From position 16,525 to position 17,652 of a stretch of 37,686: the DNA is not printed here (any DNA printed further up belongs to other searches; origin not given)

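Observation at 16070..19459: Compact six-gene operon: two families of GG-leader Cys-rich peptides, each duplicated, around a radical-SAM/SPASM maturase and an FGE-fold protein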

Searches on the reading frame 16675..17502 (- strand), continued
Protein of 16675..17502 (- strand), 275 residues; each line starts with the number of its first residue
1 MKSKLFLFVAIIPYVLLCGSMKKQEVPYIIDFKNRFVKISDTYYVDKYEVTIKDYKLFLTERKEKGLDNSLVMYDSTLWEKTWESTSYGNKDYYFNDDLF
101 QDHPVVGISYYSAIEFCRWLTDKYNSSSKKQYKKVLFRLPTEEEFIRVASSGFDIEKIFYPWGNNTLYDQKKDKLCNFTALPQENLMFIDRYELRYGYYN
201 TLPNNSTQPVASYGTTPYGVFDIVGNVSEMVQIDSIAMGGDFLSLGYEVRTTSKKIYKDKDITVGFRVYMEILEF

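Call 74: find_encoding_contigs(protein=P0152, flank=7000, max_places=2)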
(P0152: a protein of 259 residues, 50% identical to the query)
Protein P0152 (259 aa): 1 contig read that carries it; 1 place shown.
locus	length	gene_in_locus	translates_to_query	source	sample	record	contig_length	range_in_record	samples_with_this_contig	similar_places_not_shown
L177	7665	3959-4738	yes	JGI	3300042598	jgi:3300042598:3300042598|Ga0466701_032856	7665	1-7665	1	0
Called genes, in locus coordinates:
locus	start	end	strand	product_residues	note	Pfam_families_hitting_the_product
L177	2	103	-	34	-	?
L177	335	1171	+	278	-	-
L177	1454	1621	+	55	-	-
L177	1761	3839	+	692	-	-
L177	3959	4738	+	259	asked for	PF03781:FGE-sulfatase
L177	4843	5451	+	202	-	PF01926:MMR_HSR1, PF02421:FeoB_N, PF03193:RsgA_GTPase (faint), PF00350:Dynamin_N (faint)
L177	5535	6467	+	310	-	PF01029:NusB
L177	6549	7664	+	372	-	?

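Call 80: search_protein_families(library=padloc, proteins=[window:16675-17502:-], max_evalue=0.01)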
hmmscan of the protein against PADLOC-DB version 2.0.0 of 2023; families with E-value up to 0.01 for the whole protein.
window:16675-17502:- (275 aa): 0 families

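Call 84: search_solved_structures(query=A4, max_evalue=0.001, show_alignments=2)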
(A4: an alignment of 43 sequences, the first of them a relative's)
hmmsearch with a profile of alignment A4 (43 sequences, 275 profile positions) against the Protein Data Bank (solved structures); distinct sequences matched with E-value up to 0.001: 23.
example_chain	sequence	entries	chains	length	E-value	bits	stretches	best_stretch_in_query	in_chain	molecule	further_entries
9myj_B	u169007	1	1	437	1e-31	113.9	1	73-233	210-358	Lipoprotein, putative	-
9p6h_B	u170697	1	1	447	1.1e-31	113.8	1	73-233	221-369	Lipoprotein, putative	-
9ots_A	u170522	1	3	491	1.8e-31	113.1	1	73-233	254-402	Por secretion system protein porK/gldK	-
9mzu_A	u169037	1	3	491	1.8e-31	113.1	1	73-233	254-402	PorK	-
2aft_X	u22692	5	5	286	2.1e-13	53.8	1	103-231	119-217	Sulfatase modifying factor 1 | Sulfatase-modifying factor 1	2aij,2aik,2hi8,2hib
31dc_A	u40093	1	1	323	2.9e-13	53.4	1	103-231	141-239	Formylglycine-generating enzyme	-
2afy_X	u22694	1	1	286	3.5e-13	53.1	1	103-231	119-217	Sulfatase modifying factor 1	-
2aii_X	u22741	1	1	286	5.5e-13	52.5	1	103-231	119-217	Sulfatase modifying factor 1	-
1y1e_X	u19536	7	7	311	5.8e-13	52.4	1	103-231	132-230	C-alpha-formyglycine-generating enzyme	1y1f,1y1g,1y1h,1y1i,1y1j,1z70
5nxl_A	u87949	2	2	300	5.9e-13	52.4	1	138-230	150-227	Non-specific serine/threonine protein kinase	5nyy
6s07_A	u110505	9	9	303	6.8e-13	52.2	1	138-230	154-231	Formylglycine-generating enzyme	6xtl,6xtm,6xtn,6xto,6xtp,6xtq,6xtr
5ssy_A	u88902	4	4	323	7.5e-13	52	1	103-231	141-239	Formylglycine-generating enzyme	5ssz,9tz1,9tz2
5ssx_A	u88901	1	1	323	3e-12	50.1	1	103-231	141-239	Formylglycine-generating enzyme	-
8aru_A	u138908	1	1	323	5.1e-12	49.3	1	103-231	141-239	Formylglycine-generating enzyme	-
6muj_A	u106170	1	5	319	1.2e-09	41.5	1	138-230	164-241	Formylglycine-generating enzyme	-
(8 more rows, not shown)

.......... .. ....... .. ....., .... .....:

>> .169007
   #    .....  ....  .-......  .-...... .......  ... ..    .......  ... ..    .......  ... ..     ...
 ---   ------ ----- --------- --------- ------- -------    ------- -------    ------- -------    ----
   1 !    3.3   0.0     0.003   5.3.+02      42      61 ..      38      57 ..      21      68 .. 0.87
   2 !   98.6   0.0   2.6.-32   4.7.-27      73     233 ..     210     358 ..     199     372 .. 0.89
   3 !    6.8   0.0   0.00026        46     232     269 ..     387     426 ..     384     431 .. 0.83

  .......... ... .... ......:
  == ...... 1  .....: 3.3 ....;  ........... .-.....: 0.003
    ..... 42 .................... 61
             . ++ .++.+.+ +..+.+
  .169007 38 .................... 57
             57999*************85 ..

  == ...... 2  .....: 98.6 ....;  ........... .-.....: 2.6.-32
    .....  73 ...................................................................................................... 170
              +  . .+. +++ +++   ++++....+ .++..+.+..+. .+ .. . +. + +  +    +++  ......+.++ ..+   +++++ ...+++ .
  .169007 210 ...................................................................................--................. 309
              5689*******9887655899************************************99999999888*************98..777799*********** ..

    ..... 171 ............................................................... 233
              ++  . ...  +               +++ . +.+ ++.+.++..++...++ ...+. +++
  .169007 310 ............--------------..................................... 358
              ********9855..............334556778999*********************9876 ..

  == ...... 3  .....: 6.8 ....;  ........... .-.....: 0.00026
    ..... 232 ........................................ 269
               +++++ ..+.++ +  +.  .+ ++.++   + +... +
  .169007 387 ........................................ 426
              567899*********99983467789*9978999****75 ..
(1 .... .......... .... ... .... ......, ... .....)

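Call 89: search_protein_families(library=pfam, proteins=[L175:6138-7193:+, L177:1761-3839:+, L091:6414-6998:+, L091:11010-11405:+, L091:3993-5849:+], max_evalue=0.1)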
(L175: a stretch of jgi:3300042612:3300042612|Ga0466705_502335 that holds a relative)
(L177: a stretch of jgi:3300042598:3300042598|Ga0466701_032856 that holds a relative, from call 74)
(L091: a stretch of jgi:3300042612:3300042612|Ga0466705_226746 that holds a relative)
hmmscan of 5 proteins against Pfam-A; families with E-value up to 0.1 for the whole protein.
L175:6138-7193:+ (351 aa): 3 families
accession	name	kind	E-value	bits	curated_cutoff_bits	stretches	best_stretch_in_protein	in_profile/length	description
PF20329.3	DUF6624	-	0.00048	20.1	27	1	192-315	48-161/173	Family of unknown function (DUF6624)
PF20124.4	DUF6514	-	0.021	15.4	23.9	0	132-202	19-81/94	Family of unknown function (DUF6514)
PF09202.17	Rio2_N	-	0.073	13.8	27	0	27-63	17-53/82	Rio2, N-terminal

L177:1761-3839:+ (692 aa): 2 families
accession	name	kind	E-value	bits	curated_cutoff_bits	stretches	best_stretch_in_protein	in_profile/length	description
PF01369.25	Sec7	-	0.0056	16.8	22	1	622-650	154-182/183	Sec7 domain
PF21849.1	DUF6908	-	0.0074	16.6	27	0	534-571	46-84/123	Domain of unknown function (DUF6908)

L091:6414-6998:+ (194 aa): 0 families

L091:11010-11405:+ (131 aa): 2 families
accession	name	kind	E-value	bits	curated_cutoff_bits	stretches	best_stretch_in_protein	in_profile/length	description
PF11844.13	DUF3364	-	0.024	15.3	27.4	1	31-57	8-34/56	Domain of unknown function (DUF3364)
PF15604.11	Ntox15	-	0.081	13.4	22.5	1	12-73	41-104/153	Novel toxin 15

L091:3993-5849:+ (618 aa): 1 family
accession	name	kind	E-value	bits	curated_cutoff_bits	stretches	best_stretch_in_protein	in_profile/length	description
PF06271.18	RDD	-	3e-05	24.8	24.1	1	12-143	9-136/137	RDD family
